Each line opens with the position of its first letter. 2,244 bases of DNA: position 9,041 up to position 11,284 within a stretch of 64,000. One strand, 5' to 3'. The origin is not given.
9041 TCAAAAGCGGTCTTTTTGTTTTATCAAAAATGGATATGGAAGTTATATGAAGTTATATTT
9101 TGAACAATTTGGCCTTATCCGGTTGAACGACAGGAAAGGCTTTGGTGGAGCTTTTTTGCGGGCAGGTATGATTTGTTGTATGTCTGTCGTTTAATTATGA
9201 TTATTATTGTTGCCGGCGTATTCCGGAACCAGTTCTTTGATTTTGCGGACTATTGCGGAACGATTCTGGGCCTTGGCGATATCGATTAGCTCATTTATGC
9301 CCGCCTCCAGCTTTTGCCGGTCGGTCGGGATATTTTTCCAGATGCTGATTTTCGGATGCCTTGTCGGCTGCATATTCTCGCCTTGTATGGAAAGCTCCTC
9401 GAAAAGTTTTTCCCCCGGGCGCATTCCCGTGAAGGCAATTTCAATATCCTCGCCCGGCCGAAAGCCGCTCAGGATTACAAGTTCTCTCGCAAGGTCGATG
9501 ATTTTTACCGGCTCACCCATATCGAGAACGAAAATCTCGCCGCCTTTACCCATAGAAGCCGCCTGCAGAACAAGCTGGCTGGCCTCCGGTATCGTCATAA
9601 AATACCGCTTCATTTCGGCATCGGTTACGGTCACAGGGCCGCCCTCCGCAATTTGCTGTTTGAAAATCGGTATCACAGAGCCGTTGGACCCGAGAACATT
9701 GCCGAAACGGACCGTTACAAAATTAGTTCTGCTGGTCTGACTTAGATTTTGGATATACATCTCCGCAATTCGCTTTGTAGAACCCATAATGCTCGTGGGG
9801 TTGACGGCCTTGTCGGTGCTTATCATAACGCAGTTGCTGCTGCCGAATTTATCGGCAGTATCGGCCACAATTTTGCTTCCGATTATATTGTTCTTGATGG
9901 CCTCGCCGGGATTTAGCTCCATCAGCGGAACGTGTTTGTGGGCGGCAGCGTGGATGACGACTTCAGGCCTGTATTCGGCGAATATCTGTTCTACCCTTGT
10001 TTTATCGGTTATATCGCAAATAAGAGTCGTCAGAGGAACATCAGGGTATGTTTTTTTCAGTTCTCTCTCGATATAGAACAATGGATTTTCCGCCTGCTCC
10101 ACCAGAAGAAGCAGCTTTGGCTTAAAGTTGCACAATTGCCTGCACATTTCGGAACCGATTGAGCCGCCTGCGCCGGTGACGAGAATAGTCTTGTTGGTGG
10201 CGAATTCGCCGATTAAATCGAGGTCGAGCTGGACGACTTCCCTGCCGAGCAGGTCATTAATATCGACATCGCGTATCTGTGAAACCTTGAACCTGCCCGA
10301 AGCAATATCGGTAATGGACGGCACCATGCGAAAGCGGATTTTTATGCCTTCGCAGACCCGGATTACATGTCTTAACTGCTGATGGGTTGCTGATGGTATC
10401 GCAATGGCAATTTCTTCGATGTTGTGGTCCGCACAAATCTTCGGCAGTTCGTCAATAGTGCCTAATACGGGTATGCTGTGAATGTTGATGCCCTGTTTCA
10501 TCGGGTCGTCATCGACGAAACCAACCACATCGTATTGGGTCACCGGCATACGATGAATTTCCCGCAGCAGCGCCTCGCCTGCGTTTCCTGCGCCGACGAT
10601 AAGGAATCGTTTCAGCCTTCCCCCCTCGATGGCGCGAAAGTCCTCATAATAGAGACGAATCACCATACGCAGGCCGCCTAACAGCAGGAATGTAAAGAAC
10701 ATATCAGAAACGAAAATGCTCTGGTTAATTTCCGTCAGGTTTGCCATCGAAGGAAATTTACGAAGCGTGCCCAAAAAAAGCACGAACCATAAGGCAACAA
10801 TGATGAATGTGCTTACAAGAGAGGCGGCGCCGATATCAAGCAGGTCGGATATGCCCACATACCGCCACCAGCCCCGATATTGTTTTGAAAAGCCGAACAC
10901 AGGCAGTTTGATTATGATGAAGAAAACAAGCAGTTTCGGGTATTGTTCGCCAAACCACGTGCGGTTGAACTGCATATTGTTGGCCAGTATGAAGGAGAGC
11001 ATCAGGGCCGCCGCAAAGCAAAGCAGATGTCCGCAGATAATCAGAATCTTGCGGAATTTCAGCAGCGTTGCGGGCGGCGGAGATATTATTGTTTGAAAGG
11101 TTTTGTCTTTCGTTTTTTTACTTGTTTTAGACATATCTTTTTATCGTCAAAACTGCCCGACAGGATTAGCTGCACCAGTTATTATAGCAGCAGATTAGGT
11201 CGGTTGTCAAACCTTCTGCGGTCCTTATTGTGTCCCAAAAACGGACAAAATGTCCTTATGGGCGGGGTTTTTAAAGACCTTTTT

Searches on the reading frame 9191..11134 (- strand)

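Call 60: search_protein_families(library=pfam, proteins=[window:9191-11134:-], max_evalue=0.0001)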
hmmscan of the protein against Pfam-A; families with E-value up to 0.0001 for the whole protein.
window:9191-11134:- (647 aa): 8 families
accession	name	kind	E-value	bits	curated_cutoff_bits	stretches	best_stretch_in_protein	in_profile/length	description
PF02719.21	Polysacc_synt_2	-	6.4e-118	393.6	20.2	1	317-598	1-290/293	Polysaccharide biosynthesis protein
PF01370.27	Epimerase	-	1.7e-25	90.3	20.9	1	317-536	1-238/240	NAD dependent epimerase/dehydratase family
PF13727.12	CoA_binding_3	-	2.1e-17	64.1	25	1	112-272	22-175/175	CoA-binding domain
PF04321.23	RmlD_sub_bind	-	1.2e-15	57.8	27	1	316-486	2-157/287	RmlD substrate binding domain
PF16363.11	GDP_Man_Dehyd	-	2.2e-15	57.4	27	1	318-520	1-231/332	GDP-mannose 4,6 dehydratase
PF01073.25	3Beta_HSD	-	4.4e-07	29.6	22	1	318-448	1-124/280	3-beta hydroxysteroid dehydrogenase/isomerase family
PF00106.31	adh_short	-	4.6e-06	26.7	26.6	1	315-388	1-71/195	short chain dehydrogenase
PF17836.7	PglD_N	-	6.5e-05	23.8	23.4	0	178-246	3-65/78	PglD N-terminal domain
